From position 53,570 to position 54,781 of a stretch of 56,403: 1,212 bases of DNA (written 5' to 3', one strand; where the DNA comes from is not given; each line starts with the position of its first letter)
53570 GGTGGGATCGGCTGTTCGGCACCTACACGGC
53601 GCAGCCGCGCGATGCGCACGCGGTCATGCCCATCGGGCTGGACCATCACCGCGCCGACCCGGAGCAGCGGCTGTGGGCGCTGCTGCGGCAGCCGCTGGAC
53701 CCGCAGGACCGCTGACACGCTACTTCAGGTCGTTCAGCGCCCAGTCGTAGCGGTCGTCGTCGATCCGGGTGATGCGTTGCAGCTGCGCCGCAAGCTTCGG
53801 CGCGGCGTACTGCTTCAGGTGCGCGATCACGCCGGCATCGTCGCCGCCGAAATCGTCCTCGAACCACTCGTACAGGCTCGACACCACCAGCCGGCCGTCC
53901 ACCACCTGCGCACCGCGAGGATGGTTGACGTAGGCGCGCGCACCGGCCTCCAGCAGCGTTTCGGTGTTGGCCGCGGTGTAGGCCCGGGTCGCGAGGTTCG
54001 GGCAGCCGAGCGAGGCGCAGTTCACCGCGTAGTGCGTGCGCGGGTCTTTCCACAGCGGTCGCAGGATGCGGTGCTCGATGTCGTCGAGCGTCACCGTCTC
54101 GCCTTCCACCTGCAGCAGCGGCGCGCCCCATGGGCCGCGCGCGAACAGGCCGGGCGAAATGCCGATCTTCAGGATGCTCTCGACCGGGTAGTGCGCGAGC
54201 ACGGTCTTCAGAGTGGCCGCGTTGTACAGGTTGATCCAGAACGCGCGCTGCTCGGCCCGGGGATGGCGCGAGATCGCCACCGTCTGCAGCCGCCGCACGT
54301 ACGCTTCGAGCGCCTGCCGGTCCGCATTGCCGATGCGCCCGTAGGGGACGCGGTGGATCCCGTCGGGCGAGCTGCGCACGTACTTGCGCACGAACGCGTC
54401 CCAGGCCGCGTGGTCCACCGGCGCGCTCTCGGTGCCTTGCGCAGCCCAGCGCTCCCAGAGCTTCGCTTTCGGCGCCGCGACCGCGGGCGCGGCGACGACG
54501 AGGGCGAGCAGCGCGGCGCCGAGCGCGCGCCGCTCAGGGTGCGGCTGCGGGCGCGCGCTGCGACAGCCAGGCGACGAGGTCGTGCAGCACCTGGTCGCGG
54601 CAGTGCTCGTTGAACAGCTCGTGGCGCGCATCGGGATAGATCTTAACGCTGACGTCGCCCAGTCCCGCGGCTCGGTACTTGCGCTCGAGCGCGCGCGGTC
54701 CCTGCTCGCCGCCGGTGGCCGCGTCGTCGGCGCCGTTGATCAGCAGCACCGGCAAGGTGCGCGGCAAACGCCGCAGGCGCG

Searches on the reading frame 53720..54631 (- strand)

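Call 63: search_protein_families(library=pfam, proteins=[window:53720-54631:-], max_evalue=0.0001)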
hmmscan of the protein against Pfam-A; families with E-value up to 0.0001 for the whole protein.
window:53720-54631:- (303 aa): 1 family
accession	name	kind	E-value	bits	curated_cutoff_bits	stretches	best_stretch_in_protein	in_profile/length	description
PF04784.19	DUF547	-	3.7e-24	85.5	27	1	123-235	4-125/125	Protein of unknown function, DUF547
